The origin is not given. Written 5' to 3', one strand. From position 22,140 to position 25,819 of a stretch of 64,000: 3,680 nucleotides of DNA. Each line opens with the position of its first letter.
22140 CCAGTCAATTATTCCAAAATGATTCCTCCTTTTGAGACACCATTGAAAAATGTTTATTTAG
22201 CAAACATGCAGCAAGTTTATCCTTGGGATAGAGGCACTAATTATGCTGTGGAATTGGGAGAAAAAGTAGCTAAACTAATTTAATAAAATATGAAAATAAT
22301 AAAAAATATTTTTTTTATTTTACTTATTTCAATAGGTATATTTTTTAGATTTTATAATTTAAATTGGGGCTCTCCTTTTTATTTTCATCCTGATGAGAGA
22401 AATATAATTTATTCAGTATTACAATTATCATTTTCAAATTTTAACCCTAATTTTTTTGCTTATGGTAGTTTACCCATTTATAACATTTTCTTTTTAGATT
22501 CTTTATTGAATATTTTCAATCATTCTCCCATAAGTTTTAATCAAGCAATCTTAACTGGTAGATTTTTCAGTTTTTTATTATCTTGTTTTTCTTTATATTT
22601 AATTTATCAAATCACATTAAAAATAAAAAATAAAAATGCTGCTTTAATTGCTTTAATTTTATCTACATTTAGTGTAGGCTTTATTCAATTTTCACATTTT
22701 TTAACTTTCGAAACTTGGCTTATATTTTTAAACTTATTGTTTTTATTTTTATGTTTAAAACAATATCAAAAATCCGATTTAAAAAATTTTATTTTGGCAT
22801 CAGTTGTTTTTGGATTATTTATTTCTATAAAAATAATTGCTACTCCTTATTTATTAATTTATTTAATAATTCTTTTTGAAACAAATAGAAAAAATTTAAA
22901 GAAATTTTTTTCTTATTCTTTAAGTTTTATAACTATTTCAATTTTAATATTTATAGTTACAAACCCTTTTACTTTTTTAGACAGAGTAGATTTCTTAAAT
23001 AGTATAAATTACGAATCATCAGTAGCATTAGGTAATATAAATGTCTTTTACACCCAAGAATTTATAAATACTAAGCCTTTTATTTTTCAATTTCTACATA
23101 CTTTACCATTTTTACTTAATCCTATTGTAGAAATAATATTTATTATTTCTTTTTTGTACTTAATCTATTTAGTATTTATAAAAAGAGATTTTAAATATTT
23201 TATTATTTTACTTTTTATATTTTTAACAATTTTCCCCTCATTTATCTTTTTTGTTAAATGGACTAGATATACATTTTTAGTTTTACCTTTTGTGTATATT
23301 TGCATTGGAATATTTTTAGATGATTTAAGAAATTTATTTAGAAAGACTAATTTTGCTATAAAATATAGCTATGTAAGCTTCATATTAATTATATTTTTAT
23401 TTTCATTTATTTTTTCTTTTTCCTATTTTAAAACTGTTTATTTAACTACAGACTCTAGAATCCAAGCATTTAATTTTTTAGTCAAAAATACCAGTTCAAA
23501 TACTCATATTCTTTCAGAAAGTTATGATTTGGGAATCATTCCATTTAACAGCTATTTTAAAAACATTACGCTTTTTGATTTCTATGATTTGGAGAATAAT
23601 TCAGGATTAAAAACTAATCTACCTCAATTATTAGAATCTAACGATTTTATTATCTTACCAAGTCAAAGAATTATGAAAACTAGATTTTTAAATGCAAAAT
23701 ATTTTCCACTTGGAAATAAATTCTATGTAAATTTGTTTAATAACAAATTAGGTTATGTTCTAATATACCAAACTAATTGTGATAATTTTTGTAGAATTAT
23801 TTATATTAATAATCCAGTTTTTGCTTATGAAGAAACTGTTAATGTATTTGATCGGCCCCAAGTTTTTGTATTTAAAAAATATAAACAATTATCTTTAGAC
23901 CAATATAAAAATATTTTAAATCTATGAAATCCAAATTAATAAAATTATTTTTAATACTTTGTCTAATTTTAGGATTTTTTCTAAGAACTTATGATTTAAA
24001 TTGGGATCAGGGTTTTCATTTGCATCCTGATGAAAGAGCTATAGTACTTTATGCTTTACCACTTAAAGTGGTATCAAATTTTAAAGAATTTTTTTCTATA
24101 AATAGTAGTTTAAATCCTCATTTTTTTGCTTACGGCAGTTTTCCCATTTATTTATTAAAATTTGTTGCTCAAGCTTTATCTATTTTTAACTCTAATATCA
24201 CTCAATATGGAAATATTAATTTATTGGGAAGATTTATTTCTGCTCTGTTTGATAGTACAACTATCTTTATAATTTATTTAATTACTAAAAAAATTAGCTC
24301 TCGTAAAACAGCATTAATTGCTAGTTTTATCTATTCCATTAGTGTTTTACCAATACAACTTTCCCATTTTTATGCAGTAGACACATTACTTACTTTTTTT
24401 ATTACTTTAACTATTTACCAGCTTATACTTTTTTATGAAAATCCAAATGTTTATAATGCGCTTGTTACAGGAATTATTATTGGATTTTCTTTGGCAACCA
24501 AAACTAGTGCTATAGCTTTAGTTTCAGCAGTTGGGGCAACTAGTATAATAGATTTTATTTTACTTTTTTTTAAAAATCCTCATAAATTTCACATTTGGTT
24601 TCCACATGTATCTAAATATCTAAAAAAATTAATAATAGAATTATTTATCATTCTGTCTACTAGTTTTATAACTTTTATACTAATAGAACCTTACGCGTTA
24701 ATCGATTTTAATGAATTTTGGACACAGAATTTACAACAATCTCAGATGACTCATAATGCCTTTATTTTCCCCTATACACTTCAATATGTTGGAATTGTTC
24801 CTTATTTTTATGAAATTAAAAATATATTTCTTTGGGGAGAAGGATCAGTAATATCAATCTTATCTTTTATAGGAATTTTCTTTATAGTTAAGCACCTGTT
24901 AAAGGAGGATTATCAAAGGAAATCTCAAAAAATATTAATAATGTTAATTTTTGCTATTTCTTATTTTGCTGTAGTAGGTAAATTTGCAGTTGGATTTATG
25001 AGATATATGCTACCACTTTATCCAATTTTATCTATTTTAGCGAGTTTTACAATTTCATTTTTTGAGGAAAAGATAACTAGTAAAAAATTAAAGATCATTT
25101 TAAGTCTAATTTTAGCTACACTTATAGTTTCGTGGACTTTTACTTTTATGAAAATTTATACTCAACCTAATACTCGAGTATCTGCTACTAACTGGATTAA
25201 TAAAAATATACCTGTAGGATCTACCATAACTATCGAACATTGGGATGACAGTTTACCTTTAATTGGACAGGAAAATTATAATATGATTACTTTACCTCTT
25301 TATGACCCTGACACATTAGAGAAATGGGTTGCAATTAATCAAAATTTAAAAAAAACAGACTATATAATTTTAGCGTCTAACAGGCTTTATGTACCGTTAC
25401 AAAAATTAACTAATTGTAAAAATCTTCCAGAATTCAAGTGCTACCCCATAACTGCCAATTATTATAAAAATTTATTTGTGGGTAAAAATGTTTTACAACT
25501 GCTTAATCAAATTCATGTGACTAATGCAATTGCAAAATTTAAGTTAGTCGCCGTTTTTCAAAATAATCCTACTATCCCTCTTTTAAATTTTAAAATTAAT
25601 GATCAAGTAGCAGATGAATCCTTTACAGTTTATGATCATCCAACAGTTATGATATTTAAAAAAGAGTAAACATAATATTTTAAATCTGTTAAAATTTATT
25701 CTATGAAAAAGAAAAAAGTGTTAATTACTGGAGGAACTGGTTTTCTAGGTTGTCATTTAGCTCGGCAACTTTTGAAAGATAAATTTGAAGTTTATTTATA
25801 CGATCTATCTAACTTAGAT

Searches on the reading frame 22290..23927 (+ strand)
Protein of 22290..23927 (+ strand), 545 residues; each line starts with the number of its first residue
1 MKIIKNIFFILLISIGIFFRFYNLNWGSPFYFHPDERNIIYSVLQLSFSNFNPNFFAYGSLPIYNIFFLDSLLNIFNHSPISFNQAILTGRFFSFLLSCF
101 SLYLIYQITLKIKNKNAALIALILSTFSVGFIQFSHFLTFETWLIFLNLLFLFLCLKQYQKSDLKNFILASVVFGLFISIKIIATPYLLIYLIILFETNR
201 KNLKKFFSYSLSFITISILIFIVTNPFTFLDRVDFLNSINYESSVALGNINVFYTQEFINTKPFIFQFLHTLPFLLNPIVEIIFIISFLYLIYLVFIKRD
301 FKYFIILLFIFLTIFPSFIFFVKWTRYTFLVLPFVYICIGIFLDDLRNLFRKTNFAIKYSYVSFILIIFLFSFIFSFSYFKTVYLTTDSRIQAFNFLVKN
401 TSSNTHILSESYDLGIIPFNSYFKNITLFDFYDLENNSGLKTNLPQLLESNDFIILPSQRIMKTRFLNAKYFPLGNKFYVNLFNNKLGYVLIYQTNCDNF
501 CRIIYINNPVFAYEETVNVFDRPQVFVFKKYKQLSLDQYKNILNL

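Call 96: search_protein_families(library=pfam, proteins=[window:22290-23927:+], max_evalue=0.001)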
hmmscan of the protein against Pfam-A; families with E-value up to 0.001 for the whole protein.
window:22290-23927:+ (545 aa): 1 family
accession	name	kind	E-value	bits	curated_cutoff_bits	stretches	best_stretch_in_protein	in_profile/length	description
PF13231.12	PMT_2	-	6.2e-10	40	26.1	1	86-219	20-154/160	Dolichyl-phosphate-mannose-protein mannosyltransferase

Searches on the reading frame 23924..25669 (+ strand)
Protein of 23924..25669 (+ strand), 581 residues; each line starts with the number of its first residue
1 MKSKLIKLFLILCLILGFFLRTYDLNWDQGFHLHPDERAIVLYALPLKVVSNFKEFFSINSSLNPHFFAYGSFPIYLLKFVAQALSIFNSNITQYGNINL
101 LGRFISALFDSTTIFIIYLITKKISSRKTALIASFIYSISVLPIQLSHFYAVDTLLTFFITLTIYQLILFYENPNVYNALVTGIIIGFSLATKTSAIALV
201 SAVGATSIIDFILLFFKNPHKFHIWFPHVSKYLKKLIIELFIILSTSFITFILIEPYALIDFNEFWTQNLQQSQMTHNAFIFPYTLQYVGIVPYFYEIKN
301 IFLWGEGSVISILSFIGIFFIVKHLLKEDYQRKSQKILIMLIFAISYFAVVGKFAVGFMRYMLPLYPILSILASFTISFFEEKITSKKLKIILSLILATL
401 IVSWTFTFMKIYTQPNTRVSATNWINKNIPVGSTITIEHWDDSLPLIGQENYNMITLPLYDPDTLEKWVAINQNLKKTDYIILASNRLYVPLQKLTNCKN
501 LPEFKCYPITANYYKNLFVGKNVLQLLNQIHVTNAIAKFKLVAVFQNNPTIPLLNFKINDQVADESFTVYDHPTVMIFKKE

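Call 96: search_protein_families(library=pfam, proteins=[window:23924-25669:+], max_evalue=0.001)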
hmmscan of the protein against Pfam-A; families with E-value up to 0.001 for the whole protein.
window:23924-25669:+ (581 aa): 2 families
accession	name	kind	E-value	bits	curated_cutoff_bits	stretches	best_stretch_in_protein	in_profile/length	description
PF13231.12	PMT_2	-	4.6e-12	46.9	26.1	1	102-210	24-132/160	Dolichyl-phosphate-mannose-protein mannosyltransferase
PF02366.24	PMT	-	1.4e-10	41.6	22.7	1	89-244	69-234/245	Dolichyl-phosphate-mannose-protein mannosyltransferase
